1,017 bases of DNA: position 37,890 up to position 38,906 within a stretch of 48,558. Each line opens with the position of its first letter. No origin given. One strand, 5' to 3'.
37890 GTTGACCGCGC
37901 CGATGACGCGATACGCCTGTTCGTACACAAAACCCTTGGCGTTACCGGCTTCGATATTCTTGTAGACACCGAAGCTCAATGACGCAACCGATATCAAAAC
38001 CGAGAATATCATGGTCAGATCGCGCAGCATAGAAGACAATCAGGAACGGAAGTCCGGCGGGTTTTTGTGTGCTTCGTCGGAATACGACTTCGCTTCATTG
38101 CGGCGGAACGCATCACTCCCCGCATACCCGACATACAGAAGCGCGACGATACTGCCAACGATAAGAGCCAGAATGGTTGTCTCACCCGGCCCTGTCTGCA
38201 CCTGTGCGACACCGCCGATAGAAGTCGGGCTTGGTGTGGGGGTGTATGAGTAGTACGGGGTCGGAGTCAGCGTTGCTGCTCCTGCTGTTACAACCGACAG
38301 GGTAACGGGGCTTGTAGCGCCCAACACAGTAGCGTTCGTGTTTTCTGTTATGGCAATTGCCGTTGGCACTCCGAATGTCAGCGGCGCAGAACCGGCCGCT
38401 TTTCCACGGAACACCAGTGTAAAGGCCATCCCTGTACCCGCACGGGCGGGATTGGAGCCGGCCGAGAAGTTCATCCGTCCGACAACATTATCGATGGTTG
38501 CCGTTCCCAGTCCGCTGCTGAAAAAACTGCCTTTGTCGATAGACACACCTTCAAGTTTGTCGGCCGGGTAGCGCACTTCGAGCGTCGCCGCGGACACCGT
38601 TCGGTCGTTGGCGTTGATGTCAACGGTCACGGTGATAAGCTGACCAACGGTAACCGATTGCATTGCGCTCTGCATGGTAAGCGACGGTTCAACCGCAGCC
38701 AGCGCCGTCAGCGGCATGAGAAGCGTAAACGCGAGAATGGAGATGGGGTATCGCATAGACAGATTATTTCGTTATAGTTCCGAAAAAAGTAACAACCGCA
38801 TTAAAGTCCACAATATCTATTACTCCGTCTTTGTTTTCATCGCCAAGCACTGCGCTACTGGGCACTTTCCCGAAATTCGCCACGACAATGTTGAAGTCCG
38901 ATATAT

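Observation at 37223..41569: Cohesin, dockerin and dockerin-sulfatase cassette between the two halves of a split transketolase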

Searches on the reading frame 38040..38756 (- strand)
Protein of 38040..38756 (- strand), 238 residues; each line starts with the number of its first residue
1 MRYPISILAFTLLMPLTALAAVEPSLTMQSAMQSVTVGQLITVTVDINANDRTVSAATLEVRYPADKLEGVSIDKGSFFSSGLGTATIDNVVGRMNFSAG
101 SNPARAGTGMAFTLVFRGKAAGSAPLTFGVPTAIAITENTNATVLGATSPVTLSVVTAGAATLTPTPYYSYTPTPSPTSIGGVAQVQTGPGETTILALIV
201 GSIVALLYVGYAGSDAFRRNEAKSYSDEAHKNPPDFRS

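Call 3: search_protein_families(library=pfam, proteins=[window:38040-38756:-], max_evalue=0.1)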
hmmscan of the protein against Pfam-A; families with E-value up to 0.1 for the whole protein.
window:38040-38756:- (238 aa): 1 family
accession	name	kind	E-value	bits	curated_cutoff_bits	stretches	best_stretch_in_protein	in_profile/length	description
PF00963.24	Cohesin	-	0.0001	22.9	24.1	1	34-122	9-105/139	Cohesin domain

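Call 4: search_protein_families(library=ncbifam, proteins=[window:38040-38756:-], max_evalue=0.1)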
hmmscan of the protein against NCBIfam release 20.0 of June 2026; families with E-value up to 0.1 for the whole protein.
window:38040-38756:- (238 aa): 2 families
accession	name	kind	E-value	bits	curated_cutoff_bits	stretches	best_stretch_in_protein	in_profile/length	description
NF045534.1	small_EYxxD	equivalog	0.0019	17.9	29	1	195-210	11-26/37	EYxxD motif small membrane protein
TIGR02460.1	osmo_MPGsynth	equivalog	0.035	13.1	351.2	1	178-225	134-181/383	mannosyl-3-phosphoglycerate synthase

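Call 8: find_encoding_contigs(protein=window:38040-38756:-, flank=10000, max_places=6)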
Protein window:38040-38756:- (238 aa): 17 contigs read that carry it; 6 places shown.
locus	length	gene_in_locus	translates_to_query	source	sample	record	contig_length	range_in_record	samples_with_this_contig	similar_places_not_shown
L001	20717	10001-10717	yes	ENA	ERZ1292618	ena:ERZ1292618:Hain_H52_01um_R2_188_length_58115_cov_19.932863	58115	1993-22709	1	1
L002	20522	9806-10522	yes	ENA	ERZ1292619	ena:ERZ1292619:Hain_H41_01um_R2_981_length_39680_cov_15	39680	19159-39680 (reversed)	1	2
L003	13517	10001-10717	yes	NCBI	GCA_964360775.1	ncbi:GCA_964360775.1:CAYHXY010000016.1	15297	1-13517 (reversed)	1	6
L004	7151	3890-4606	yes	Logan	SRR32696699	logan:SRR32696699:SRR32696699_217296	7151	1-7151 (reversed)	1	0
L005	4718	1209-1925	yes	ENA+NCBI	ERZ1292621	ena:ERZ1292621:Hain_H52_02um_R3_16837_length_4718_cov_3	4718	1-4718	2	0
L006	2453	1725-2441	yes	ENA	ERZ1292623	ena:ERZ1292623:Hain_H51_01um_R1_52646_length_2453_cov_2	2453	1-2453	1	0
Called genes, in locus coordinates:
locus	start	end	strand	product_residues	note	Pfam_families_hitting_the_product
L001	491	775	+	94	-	-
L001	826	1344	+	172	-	PF03703:bPH_2 (weak)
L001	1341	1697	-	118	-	-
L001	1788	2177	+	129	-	-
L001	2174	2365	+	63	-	-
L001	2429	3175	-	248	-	PF04402:SIMPL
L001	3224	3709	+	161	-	PF00588:SpoU_methylase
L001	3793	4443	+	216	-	PF01351:RNase_HII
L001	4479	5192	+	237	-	-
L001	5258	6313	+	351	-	PF00044:Gp_dh_N, PF02800:Gp_dh_C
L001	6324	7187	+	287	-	PF13292:DXP_synthase_N (weak), PF00456:Transketolase_N, PF00676:E1_dh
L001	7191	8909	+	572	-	PF00884:Sulfatase, PF16347:SGSH_C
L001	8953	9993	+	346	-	-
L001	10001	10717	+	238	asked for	-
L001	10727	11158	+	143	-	-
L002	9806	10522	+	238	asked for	-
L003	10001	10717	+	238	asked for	-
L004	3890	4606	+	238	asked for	-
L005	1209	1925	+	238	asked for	-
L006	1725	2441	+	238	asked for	-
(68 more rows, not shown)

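Call 14: find_homologous_proteins(query=window:38040-38756:-, max_evalue=0.001)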
Query window:38040-38756:- (238 aa): 13 proteins with E <= 0.001 among 2200 candidates.
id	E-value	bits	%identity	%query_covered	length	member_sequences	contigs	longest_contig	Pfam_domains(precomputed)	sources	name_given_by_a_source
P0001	7.9e-144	495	100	100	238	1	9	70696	-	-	-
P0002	6.1e-122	423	85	100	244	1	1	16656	PF00963.25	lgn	-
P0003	1.6e-120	418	87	100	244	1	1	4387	PF00963.25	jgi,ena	-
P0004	4.6e-119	414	85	100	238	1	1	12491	PF00963.25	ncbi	-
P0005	4.8e-119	414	86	100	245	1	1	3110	PF00963.25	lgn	-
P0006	1.6e-112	392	82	100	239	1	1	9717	PF00963.25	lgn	-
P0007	2.0e-111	389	75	100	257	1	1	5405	PF00963.25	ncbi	-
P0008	4.1e-101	355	77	100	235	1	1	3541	-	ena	-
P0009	9.0e-100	351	75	100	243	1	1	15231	-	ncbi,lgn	-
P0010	1.9e-87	310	66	100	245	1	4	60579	PF00963.25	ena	-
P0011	5.9e-71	256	72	75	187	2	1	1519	-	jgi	jgi:hypothetical protein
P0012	2.8e-38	150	43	100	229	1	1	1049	-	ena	-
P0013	7.0e-38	148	43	90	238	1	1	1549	-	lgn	-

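Call 20: search_solved_structures(query=A1, max_evalue=1, show_alignments=1)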
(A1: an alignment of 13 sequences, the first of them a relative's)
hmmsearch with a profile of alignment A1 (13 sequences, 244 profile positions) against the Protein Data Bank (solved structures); distinct sequences matched with E-value up to 1: 2.
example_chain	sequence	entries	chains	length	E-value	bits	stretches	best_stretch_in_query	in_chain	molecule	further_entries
2wvm_A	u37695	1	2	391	0.63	12.6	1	181-223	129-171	MANNOSYL-3-PHOSPHOGLYCERATE SYNTHASE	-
2wvk_A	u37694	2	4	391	0.63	12.6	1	181-223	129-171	MANNOSYL-3-PHOSPHOGLYCERATE SYNTHASE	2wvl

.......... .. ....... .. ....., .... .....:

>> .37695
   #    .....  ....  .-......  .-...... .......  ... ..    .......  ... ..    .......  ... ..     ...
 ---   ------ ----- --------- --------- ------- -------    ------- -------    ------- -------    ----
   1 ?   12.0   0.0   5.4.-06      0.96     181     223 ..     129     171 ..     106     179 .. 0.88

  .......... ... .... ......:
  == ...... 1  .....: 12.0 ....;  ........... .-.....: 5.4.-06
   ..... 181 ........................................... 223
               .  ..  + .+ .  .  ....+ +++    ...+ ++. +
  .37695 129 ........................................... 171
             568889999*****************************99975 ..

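Call 30: predict_structure(alignment_id=A1)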
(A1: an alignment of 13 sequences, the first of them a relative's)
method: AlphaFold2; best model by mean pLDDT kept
length: 238 residues; sequences in the alignment: 13
mean_pLDDT: 69.9   pTM: 0.56
mean pLDDT of the five models: 69.9, 61.0, 60.3, 53.9, 51.0
residues with pLDDT >= 90: 68; 70-90: 59; 50-70: 48; < 50: 63
segments of 3 or more residues with pLDDT < 50: 1-4, 6-8, 10-20, 140-143, 160-194
pLDDT, mean of each block of 10 residues (from residue 1): 49 44 83 87 92 88 95 92 86 92 88 94 91 74 60 78 41 39 38 50 52 51 54 56
secondary structure, 60 per line:
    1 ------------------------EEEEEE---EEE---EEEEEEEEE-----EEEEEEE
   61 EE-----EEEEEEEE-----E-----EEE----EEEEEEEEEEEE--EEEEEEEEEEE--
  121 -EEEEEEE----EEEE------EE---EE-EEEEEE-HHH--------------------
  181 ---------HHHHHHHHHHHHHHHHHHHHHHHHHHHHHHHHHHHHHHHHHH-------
elements in order: E25-30 E34-36 E40-48 E54-62 E68-75 E87-89 E94-105 E108-118 E122-128 E133-136 E151-156 H190-231

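Call 34: fold_search(model_id=the predicted structure, library=pdb)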
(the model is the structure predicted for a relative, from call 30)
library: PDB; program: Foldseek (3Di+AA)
matches with E <= 10: 1973; with E <= 0.001: 101
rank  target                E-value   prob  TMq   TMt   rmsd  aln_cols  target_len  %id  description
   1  3ghp_A                3.2e-08  1.00  0.44  0.53   9.2       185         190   17  Structure of the second type II cohesin module from the adaptor ScaA scaffoldin of Acetivibrio cellulolyticus (includi (released 2009-06-23)
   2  4ums                  3.8e-08  1.00  0.47  0.70   3.2       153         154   14  The crystal structure of the seventh ScaB type I cohesin from Pseudobacteroides cellulosolvens (released 2015-05-06)
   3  6kgf_C                4.3e-08  1.00  0.45  0.70   3.2       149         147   16  Crystal structure of CaDoc0917(R16D)-CaCohA2 complex at pH 8.2 (released 2020-07-08)
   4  6kge_A                5.6e-08  1.00  0.46  0.73   2.9       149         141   16  Crystal structure of CaDoc0917(R16D)-CaCohA2 complex at pH 5.5 (released 2020-07-08)
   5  2xdh                  5.9e-08  1.00  0.47  0.77   2.9       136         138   20  Non-cellulosomal cohesin from the hyperthermophilic archaeon Archaeoglobus fulgidus (released 2010-05-26)
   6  6kgf_A                6.6e-08  1.00  0.44  0.69   3.3       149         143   15  Crystal structure of CaDoc0917(R16D)-CaCohA2 complex at pH 8.2 (released 2020-07-08)
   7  4fl4_I                6.6e-08  1.00  0.43  0.34   3.4       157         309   15  Scaffoldin conformation and dynamics revealed by a ternary complex from the Clostridium thermocellum cellulosome (released 2012-06-27)
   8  1g1k_A                7.0e-08  1.00  0.47  0.75   2.8       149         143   18  COHESIN MODULE FROM THE CELLULOSOME OF CLOSTRIDIUM CELLULOLYTICUM (released 2000-11-22)
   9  1qzn                  7.4e-08  1.00  0.45  0.61   4.7       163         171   17  Crystal Structure Analysis of a type II cohesin domain from the cellulosome of Acetivibrio cellulolyticus (released 2004-09-21)
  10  6kgd_A                8.2e-08  1.00  0.48  0.75   2.7       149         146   16  Crystal structure of CaDoc0917(R49D)-CaCohA2 complex at pH 8.0 (released 2020-07-08)
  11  6kgc_A                8.7e-08  1.00  0.47  0.75   2.7       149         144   16  Crystal structure of CaDoc0917(R49D)-CaCohA2 complex at pH 5.4 (released 2020-07-08)
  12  2ccl_A                1.4e-07  1.00  0.44  0.66   6.5       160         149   18  THE S45A, T46A MUTANT OF THE TYPE I COHESIN-DOCKERIN COMPLEX FROM THE CELLULOSOME OF CLOSTRIDIUM THERMOCELLUM (released 2007-02-13)
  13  4wi0_A                1.4e-07  1.00  0.41  0.57   5.1       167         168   17  Crystal structure of Coh3ScaB-XDoc_M2ScaA complex: A C-terminal interface mutant of type II Cohesin-X-Dockerin complex (released 2015-10-07)
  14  3kcp_A                1.5e-07  1.00  0.45  0.36   3.4       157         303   16  Crystal structure of interacting Clostridium thermocellum multimodular components (released 2010-02-09)
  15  2vn6_A                1.6e-07  1.00  0.44  0.66   4.0       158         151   17  The Clostridium cellulolyticum dockerin displays a dual binding mode for its cohesin partner (released 2008-05-13)
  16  4fl4_C                1.7e-07  1.00  0.44  0.35   3.4       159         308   15  Scaffoldin conformation and dynamics revealed by a ternary complex from the Clostridium thermocellum cellulosome (released 2012-06-27)
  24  4fl4_L                3.6e-07  1.00  0.44  0.35   3.6       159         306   15  Scaffoldin conformation and dynamics revealed by a ternary complex from the Clostridium thermocellum cellulosome (released 2012-06-27)
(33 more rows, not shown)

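Call 44: find_encoding_contigs(protein=P0004, flank=8000, max_places=2)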
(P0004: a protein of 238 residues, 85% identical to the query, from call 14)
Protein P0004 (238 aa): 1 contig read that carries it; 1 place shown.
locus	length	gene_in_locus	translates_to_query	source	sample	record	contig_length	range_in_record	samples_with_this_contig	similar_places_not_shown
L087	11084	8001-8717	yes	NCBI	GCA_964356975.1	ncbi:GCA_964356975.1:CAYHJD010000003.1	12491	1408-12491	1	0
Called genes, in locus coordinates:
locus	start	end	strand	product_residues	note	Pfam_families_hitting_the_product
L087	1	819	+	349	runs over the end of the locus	PF00044:Gp_dh_N, PF02800:Gp_dh_C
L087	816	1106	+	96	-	-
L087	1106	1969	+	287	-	PF13292:DXP_synthase_N, PF00456:Transketolase_N, PF00676:E1_dh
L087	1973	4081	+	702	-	PF00404:Dockerin_1 (weak)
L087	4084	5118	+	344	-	PF00404:Dockerin_1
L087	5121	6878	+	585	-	PF16402:DUF5010 (weak), PF00404:Dockerin_1 (weak)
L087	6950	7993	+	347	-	-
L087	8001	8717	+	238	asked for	PF00963:Cohesin (weak)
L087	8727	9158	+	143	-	-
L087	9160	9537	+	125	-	-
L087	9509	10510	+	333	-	PF02779:Transket_pyr, PF02780:Transketolase_C, PF22613:Transketolase_C_1 (weak)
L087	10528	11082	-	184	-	?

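Call 45: find_encoding_contigs(protein=P0006, flank=8000, max_places=2)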
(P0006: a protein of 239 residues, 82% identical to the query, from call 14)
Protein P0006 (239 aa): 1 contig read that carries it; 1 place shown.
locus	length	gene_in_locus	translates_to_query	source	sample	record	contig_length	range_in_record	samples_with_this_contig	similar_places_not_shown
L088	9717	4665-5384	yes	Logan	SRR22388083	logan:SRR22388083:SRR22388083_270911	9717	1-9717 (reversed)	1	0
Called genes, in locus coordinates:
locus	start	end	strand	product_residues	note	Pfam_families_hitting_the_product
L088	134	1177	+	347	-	PF00044:Gp_dh_N, PF02800:Gp_dh_C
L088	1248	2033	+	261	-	PF00456:Transketolase_N, PF13292:DXP_synthase_N (faint), PF00676:E1_dh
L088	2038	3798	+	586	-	PF16402:DUF5010 (weak), PF00404:Dockerin_1 (weak)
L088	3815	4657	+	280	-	PF00404:Dockerin_1 (faint)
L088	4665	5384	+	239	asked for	PF00963:Cohesin (weak)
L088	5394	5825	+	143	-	-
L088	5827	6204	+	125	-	-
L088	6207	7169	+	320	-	PF02779:Transket_pyr, PF02780:Transketolase_C, PF22613:Transketolase_C_1 (weak), PF17147:PFOR_II (faint)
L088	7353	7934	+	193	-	-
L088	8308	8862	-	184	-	PF03167:UDG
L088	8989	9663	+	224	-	-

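Call 46: find_encoding_contigs(protein=P0010, flank=8000, max_places=2)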
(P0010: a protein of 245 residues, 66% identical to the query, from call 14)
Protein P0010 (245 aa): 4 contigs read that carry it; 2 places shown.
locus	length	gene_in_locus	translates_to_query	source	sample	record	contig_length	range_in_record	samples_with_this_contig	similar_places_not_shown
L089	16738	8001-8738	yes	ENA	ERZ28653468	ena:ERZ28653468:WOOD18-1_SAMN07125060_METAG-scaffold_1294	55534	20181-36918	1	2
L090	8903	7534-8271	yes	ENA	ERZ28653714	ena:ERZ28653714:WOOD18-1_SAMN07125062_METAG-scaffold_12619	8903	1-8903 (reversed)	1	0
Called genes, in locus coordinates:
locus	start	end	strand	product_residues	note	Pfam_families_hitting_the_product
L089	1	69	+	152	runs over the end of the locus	-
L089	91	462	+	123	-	-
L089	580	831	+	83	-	-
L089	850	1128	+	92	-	-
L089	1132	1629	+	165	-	PF03703:bPH_2 (weak)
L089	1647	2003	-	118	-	-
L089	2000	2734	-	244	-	PF04402:SIMPL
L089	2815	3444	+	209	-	PF01351:RNase_HII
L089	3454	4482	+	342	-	PF00044:Gp_dh_N, PF02800:Gp_dh_C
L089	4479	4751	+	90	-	-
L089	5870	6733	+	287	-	PF13292:DXP_synthase_N, PF00456:Transketolase_N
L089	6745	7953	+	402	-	PF07648:Kazal_2 (weak), PF00404:Dockerin_1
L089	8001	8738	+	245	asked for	PF00963:Cohesin (weak)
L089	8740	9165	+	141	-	-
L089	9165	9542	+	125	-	-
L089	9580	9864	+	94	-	-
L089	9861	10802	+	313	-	PF02779:Transket_pyr, PF02780:Transketolase_C, PF22613:Transketolase_C_1 (faint), PF17147:PFOR_II (weak)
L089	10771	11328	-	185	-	PF03167:UDG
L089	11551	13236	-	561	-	PF00041:fn3 (faint)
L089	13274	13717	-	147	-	PF07963:N_methyl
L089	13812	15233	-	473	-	-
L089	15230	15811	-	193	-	-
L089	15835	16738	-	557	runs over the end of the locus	PF07963:N_methyl, PF13620:CarboxypepD_reg (faint), PF13715:CarbopepD_reg_2 (faint)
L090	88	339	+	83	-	-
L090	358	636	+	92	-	-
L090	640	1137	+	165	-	PF03703:bPH_2 (weak)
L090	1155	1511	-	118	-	-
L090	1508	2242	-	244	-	PF04402:SIMPL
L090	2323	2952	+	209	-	PF01351:RNase_HII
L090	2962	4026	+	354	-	PF00044:Gp_dh_N, PF02800:Gp_dh_C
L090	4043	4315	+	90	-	-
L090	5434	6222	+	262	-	PF13292:DXP_synthase_N (faint), PF00456:Transketolase_N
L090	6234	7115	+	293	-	-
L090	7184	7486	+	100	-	PF07648:Kazal_2 (weak), PF00404:Dockerin_1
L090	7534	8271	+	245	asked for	PF00963:Cohesin (weak)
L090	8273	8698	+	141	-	-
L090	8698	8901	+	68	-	?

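Call 47: find_encoding_contigs(protein=P0007, flank=8000, max_places=2)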
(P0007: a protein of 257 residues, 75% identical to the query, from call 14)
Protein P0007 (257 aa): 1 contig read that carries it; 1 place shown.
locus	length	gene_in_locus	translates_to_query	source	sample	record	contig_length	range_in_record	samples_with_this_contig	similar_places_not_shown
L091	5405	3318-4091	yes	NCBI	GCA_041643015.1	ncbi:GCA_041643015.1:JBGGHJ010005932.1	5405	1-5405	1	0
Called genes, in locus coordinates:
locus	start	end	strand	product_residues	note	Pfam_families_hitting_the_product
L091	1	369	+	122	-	?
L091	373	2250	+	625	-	PF00404:Dockerin_1 (weak)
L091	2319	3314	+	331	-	PF00404:Dockerin_1 (weak)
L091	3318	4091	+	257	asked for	PF00963:Cohesin (weak)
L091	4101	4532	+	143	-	-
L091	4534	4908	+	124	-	-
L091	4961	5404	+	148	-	?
